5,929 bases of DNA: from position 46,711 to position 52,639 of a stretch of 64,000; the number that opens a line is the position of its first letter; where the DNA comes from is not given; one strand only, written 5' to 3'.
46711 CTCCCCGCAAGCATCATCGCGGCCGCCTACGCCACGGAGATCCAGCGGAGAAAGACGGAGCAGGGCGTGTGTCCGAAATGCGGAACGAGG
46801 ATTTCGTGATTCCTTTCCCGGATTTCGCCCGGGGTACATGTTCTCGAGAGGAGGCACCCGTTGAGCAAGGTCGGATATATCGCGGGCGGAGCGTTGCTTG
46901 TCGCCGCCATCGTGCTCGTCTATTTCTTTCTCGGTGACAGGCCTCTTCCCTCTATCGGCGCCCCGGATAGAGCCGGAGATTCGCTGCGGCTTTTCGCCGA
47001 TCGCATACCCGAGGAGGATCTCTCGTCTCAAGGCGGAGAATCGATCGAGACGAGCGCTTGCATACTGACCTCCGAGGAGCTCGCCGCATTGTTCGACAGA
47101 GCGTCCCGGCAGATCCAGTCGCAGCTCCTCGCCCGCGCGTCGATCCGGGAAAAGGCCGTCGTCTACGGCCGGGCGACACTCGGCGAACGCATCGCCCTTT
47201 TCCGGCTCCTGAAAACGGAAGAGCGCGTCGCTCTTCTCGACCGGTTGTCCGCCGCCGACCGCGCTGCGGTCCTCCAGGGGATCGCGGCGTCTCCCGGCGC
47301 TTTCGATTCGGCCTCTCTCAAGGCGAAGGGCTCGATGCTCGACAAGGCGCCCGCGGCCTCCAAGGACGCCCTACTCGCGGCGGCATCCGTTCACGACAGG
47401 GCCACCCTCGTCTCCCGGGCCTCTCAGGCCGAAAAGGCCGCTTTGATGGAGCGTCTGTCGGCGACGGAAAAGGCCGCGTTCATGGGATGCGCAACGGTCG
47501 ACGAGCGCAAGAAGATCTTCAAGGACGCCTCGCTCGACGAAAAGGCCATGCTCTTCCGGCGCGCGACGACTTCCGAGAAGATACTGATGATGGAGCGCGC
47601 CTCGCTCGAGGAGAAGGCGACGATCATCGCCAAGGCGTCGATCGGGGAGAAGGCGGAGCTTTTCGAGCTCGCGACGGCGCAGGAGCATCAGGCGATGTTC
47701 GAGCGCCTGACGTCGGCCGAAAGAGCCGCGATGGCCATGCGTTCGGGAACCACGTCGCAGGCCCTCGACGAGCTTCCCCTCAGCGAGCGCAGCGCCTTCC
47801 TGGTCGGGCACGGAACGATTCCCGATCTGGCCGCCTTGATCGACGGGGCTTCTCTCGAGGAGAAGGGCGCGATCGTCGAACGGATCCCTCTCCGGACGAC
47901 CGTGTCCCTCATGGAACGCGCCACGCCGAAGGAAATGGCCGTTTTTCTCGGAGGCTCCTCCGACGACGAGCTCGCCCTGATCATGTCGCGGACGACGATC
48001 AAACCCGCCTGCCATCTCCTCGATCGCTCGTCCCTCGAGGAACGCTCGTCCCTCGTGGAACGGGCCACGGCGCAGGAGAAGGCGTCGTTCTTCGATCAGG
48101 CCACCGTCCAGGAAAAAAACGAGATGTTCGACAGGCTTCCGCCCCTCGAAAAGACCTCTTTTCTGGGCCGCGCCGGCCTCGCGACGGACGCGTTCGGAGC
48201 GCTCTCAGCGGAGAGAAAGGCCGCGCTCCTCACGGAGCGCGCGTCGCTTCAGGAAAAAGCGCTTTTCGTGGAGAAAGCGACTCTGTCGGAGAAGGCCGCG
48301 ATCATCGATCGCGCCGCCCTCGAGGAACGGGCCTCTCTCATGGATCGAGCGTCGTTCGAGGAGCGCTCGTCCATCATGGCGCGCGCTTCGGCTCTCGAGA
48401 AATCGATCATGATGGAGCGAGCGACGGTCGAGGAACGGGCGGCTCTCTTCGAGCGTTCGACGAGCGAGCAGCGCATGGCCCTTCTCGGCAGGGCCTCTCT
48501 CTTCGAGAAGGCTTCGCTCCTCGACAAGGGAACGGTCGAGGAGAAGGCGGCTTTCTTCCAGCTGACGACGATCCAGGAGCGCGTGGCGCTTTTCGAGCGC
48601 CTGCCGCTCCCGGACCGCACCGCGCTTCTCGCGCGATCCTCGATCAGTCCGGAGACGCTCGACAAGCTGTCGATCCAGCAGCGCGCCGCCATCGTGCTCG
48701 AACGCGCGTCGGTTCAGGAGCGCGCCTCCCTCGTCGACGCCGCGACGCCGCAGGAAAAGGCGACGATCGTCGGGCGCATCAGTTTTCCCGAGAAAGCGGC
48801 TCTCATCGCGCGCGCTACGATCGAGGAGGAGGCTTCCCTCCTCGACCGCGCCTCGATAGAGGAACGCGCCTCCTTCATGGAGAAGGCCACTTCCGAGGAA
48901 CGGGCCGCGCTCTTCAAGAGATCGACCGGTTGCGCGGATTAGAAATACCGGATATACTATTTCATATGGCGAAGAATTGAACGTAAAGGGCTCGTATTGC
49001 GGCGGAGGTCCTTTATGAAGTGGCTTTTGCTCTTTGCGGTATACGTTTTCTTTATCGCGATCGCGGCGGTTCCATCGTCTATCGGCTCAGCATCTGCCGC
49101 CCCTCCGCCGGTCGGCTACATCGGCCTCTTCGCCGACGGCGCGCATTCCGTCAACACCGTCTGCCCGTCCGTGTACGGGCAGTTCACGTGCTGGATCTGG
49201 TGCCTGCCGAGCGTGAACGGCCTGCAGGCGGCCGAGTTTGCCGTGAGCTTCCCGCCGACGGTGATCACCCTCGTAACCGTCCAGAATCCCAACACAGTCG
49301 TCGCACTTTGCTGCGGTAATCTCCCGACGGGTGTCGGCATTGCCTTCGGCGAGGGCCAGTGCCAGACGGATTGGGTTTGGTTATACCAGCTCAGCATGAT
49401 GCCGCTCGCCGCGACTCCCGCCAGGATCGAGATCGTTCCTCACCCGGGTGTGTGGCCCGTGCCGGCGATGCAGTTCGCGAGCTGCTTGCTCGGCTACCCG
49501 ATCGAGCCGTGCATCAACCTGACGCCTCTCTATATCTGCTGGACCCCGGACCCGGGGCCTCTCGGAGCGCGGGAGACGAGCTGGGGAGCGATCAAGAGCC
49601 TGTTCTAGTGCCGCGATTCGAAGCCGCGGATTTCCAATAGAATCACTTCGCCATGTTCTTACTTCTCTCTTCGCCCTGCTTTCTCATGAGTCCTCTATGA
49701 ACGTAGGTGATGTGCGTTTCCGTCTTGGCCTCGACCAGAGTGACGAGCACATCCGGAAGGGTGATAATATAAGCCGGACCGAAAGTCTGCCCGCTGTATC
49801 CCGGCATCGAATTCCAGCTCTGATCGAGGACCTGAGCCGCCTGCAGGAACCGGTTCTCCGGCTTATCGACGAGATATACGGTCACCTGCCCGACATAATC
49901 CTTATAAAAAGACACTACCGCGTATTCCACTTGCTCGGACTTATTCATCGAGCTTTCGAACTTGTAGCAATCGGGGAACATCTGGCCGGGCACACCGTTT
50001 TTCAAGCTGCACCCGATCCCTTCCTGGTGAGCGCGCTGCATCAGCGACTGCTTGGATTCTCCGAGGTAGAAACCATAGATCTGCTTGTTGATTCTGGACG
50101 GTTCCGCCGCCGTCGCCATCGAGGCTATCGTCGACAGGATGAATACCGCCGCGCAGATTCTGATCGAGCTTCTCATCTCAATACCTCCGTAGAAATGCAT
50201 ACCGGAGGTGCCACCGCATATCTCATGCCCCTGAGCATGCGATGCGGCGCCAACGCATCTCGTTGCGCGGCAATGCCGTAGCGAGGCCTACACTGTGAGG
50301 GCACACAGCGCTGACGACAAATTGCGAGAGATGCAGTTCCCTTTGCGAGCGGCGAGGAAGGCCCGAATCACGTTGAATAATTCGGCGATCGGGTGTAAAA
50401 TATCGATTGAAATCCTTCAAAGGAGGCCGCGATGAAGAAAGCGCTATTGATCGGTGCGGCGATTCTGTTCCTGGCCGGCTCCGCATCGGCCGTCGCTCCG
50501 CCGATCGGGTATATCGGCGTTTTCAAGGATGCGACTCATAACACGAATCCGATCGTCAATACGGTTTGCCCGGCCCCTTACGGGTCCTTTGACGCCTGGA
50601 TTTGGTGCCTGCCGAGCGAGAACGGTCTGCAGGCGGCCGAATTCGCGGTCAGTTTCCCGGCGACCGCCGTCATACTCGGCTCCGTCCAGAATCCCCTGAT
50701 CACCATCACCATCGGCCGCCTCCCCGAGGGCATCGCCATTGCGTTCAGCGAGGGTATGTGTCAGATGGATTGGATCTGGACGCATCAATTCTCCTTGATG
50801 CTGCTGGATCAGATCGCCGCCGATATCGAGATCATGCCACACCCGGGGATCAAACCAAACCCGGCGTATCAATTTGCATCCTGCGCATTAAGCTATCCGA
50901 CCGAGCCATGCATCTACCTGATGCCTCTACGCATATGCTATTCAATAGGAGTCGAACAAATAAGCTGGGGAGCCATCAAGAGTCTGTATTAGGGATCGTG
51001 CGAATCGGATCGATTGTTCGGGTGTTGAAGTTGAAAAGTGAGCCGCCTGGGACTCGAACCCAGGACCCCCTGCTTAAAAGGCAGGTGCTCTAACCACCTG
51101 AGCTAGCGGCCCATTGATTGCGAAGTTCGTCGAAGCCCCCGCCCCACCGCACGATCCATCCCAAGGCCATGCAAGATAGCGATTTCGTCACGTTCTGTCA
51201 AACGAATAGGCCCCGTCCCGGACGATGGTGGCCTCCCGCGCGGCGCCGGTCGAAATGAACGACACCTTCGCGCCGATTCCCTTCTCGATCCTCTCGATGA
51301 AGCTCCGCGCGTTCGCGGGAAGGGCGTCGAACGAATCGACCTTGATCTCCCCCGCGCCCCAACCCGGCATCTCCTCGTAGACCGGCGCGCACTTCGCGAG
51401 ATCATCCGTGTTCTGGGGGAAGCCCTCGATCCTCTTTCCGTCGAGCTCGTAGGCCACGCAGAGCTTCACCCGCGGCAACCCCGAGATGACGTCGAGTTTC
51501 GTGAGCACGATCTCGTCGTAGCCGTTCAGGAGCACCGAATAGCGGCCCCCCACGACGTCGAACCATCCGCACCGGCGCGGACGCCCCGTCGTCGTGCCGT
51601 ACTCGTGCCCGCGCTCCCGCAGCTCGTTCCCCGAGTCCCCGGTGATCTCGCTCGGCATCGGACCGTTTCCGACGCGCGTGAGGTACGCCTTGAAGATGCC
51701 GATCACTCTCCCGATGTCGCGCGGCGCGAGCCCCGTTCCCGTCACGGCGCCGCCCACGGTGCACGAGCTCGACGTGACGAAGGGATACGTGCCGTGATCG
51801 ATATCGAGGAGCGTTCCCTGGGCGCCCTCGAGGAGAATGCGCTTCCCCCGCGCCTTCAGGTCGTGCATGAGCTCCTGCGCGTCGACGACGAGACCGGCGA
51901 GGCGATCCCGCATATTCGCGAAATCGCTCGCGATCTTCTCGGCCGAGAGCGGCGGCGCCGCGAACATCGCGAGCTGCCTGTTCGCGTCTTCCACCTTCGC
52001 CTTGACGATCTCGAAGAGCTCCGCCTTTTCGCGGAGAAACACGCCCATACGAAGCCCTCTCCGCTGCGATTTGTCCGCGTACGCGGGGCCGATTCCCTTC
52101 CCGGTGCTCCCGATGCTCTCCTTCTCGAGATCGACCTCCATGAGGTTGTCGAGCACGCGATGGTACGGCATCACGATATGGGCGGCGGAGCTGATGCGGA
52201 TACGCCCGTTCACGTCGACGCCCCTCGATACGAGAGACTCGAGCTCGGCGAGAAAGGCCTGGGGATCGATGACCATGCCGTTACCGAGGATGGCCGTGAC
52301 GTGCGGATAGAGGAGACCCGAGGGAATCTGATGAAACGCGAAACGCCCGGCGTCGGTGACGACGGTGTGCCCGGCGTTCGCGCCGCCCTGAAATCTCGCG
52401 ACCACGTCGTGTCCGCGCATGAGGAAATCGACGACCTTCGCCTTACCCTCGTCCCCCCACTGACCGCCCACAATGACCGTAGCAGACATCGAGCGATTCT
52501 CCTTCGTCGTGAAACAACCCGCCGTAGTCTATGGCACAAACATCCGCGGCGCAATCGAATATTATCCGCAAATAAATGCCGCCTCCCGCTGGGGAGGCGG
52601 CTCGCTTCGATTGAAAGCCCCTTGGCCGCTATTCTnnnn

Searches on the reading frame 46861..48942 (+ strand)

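Call 20: search_protein_families(library=ncbifam, max_evalue=0.00001, proteins=[window:46861-48942:+])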
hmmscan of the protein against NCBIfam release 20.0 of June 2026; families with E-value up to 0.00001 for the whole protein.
window:46861-48942:+ (693 aa): 1 family
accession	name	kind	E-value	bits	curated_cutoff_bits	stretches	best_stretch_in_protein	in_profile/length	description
NF002060.0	PRK00892.1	subfamily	7.4e-09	35.2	207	0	179-270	72-161/345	UDP-3-O-(3-hydroxymyristoyl)glucosamine N-acyltransferase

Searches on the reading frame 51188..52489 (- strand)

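Call 21: search_protein_families(library=ncbifam, max_evalue=0.00001, proteins=[window:51188-52489:-])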
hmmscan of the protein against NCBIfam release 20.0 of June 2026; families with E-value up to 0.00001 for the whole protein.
window:51188-52489:- (433 aa): 6 families
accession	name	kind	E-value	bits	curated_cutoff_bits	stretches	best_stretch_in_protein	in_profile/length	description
NF002223.0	PRK01117.1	equivalog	1.7e-165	551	402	1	1-425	1-425/430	adenylosuccinate synthase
TIGR00184.1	purA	equivalog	4.5e-152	506.8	395.55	1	5-423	1-419/425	adenylosuccinate synthase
NF010355.0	PRK13783.1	equivalog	3.2e-117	392.1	445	1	4-419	3-399/404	adenylosuccinate synthase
NF010357.0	PRK13785.1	equivalog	2.8e-111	372.4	700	1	5-426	4-452/455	adenylosuccinate synthase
NF003295.0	PRK04293.1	equivalog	1e-73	248.2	368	2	186-335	142-285/337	adenylosuccinate synthetase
NF038379.2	amino_Aden_PurZ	exception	4e-37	128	300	1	4-313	2-283/293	succino-amino-deoxyadenylate synthase PurZ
